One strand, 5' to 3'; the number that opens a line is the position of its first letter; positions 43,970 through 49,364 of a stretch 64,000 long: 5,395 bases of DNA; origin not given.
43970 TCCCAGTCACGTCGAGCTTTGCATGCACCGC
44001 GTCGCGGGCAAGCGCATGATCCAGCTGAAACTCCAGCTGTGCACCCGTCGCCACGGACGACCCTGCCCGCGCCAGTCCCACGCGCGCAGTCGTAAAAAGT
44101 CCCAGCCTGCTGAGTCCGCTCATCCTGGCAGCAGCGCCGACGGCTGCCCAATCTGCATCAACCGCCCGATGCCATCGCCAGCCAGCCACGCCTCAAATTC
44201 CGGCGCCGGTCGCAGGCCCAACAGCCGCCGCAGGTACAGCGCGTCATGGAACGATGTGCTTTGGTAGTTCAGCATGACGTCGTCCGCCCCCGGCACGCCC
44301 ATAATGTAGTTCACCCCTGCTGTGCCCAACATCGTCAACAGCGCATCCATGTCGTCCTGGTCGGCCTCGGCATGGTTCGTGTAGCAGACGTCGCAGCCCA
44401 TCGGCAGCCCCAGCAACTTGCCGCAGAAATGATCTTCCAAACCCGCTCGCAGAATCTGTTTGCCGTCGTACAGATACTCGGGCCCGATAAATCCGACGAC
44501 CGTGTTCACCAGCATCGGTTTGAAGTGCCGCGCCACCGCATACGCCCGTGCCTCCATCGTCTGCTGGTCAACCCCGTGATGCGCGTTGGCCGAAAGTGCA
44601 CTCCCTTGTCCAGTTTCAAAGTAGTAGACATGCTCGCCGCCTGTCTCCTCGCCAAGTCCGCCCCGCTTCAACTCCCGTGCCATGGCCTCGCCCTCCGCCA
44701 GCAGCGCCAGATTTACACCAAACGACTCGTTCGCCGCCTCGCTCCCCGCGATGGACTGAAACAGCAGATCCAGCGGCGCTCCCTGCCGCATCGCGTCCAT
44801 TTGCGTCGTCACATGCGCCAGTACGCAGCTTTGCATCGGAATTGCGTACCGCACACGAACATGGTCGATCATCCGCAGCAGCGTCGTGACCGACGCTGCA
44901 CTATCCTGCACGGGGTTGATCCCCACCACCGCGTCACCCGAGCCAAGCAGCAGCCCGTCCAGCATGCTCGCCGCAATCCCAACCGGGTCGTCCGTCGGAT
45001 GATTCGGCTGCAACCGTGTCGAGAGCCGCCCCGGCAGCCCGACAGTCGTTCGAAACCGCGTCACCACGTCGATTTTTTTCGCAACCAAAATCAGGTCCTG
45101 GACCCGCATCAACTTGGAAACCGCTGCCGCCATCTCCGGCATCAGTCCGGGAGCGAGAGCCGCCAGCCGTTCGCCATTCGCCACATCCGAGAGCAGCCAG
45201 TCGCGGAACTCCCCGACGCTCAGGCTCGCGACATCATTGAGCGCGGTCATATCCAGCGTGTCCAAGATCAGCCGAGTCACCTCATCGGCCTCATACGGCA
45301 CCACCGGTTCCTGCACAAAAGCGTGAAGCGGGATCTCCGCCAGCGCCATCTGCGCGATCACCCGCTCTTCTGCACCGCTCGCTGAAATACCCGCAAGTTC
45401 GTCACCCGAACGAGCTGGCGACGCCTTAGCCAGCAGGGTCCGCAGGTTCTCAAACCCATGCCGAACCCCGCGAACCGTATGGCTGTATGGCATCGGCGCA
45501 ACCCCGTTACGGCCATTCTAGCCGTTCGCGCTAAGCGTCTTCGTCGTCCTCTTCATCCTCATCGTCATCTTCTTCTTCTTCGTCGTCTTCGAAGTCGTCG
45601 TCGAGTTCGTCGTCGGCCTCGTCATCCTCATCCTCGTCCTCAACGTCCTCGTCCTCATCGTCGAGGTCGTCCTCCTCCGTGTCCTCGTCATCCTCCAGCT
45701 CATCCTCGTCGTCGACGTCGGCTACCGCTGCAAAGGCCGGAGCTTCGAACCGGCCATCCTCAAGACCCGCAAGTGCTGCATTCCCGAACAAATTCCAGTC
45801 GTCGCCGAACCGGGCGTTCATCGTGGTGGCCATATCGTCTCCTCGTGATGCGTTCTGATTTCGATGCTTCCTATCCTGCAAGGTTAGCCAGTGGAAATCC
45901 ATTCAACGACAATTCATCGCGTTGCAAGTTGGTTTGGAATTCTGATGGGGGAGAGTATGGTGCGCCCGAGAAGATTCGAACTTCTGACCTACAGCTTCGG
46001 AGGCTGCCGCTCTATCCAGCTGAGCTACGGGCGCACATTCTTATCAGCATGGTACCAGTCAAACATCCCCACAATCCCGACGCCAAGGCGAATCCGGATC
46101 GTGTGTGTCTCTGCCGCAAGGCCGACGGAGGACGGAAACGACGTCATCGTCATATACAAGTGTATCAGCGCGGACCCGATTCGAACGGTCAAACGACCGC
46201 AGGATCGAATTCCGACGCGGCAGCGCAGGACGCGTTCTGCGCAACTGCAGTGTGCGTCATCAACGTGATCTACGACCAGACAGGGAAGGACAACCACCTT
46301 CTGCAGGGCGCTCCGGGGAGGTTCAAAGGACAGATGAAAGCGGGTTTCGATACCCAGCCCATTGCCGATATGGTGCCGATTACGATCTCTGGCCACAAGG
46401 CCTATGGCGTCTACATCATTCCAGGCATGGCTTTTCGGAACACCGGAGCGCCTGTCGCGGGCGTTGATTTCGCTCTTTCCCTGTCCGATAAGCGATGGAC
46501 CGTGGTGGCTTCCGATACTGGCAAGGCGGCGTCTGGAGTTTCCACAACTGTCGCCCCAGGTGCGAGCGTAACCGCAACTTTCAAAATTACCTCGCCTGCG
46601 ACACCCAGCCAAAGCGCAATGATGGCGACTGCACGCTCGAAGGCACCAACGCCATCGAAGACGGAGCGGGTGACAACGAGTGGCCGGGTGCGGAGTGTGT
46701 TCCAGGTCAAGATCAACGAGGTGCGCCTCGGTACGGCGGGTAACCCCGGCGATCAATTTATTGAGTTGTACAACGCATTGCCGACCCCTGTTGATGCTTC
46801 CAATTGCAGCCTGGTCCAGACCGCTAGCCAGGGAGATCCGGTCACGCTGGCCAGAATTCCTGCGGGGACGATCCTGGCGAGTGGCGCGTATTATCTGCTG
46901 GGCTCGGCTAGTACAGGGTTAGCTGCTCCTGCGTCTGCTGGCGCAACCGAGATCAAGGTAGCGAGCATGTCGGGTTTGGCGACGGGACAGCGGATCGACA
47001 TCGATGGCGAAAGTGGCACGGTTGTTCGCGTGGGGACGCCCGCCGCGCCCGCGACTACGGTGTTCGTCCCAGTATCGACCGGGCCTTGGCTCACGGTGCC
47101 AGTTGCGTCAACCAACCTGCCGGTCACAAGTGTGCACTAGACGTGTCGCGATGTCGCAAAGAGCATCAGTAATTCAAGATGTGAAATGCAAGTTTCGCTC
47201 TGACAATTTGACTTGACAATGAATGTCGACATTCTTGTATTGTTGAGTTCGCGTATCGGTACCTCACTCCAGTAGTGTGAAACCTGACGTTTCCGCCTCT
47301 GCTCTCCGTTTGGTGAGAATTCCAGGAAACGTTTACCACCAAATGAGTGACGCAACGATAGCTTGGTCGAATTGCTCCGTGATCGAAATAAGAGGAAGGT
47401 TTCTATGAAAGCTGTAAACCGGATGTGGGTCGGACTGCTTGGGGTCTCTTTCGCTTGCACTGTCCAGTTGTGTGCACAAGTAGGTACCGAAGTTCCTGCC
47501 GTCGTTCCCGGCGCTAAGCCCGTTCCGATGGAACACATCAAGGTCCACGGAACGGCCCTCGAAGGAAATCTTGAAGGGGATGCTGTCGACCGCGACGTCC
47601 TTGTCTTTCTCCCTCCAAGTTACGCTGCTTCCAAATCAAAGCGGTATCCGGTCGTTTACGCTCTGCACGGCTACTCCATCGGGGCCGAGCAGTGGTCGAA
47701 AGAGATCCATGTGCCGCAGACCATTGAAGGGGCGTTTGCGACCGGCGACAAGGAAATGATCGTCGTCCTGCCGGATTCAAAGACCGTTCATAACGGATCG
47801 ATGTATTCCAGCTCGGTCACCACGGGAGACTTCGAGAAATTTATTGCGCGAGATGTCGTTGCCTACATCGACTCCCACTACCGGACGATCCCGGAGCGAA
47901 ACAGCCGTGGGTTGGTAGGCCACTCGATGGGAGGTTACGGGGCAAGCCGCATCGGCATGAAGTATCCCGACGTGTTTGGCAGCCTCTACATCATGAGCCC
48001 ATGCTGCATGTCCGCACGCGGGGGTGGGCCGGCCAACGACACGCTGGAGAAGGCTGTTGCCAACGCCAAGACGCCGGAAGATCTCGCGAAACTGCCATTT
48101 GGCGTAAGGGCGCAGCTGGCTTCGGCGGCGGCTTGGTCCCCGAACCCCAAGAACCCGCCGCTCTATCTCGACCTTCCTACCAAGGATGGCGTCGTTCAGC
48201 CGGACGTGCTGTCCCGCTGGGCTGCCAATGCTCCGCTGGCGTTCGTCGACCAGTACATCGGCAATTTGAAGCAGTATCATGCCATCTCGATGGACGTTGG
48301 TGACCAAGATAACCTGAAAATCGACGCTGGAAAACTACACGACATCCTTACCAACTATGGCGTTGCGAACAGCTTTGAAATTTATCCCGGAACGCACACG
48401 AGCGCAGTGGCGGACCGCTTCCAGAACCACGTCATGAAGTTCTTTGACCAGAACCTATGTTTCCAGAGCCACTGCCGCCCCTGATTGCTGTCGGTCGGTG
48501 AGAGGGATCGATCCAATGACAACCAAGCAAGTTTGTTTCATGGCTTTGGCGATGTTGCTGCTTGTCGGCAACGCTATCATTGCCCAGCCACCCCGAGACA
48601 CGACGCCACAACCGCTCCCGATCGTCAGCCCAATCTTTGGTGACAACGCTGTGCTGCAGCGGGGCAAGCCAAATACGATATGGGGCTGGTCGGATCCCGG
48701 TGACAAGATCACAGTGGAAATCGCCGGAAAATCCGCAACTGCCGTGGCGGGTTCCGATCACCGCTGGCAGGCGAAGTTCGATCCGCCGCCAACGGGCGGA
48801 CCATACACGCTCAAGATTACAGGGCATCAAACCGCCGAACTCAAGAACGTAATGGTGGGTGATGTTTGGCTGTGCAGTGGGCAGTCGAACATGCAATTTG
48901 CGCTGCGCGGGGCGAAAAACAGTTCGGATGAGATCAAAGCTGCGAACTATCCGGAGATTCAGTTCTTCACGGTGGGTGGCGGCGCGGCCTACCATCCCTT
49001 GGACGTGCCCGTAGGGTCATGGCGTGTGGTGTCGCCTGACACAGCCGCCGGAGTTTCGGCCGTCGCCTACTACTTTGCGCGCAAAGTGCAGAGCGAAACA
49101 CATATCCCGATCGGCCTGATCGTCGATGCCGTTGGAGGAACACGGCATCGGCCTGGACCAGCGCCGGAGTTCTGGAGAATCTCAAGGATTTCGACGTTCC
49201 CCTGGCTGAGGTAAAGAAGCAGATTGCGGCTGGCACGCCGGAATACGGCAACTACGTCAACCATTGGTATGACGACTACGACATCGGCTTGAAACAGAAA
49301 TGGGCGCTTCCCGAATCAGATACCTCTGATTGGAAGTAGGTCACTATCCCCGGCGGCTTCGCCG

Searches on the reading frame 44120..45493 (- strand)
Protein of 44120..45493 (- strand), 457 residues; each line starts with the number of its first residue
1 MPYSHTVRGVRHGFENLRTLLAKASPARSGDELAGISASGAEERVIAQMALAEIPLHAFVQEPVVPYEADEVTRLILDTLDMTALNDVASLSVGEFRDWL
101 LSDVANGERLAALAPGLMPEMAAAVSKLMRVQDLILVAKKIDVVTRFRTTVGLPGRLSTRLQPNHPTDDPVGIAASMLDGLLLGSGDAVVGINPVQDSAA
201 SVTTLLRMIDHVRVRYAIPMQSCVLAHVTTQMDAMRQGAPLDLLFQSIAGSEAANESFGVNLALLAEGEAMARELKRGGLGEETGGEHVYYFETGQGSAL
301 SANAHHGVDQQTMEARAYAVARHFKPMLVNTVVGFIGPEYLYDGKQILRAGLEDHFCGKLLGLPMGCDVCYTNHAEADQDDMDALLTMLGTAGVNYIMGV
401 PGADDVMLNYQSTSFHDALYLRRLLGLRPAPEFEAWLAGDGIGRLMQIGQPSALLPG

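Call 21: search_protein_families(library=pfam, proteins=[window:44120-45493:-], max_evalue=0.001)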
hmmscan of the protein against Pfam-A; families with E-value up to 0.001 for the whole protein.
window:44120-45493:- (457 aa): 1 family
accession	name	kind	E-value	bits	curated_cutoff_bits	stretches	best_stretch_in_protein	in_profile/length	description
PF06751.17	EutB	-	9.2e-211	700.7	25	1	13-442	2-425/435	Ethanolamine ammonia lyase large subunit (EutB)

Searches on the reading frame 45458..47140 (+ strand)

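Call 21: search_protein_families(library=pfam, proteins=[window:45458-47140:+], max_evalue=0.001)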
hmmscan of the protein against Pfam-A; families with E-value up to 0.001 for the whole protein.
window:45458-47140:+ (560 aa): 2 families
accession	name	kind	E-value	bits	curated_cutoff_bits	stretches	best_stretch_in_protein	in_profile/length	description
PF09206.18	ArabFuran-catal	-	4.5e-24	85.6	25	1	245-331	46-132/315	Alpha-L-arabinofuranosidase B, catalytic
PF00932.25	LTD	-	1.4e-08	35.5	34.3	1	416-497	7-86/109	Lamin Tail Domain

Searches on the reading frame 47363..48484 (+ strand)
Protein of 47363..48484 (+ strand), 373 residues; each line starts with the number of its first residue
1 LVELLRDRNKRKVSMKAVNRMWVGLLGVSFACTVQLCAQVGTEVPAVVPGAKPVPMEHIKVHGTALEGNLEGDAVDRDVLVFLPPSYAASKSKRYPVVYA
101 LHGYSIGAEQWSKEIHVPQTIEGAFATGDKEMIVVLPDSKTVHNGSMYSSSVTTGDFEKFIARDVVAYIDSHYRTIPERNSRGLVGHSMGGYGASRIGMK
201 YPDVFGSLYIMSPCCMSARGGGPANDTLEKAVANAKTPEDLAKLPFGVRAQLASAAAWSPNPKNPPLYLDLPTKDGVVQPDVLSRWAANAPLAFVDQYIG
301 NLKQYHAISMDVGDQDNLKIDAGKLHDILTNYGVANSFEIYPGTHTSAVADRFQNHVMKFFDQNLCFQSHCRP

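Call 21: search_protein_families(library=pfam, proteins=[window:47363-48484:+], max_evalue=0.001)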
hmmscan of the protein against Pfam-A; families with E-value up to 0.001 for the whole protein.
window:47363-48484:+ (373 aa): 4 families
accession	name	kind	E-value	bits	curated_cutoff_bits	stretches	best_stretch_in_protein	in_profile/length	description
PF00756.26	Esterase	-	3.4e-24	86.4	22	1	76-345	7-235/251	Putative esterase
PF12697.13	Abhydrolase_6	-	1.6e-06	29.4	26.3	1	101-289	4-153/217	Alpha/beta hydrolase family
PF12146.15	Hydrolase_4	-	5.4e-05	23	27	1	161-218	58-114/239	Serine aminopeptidase, S33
PF00561.26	Abhydrolase_1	-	0.00012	22.3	25.8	1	184-294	73-186/245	alpha/beta hydrolase fold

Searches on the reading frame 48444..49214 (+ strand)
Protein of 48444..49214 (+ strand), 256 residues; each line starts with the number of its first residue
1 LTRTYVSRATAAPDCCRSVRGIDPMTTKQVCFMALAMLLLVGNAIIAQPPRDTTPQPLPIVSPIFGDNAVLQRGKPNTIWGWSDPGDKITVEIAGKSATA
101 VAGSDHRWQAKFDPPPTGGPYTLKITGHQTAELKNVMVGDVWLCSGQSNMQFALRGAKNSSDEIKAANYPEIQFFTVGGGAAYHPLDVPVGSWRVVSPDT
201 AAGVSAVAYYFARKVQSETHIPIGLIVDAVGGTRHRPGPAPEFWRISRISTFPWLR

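Call 21: search_protein_families(library=pfam, proteins=[window:48444-49214:+], max_evalue=0.001)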
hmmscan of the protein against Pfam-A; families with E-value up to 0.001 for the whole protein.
window:48444-49214:+ (256 aa): 1 family
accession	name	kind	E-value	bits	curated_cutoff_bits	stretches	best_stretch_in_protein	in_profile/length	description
PF03629.24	SASA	-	1.2e-07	32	24.8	1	139-234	2-94/226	Carbohydrate esterase, sialic acid-specific acetylesterase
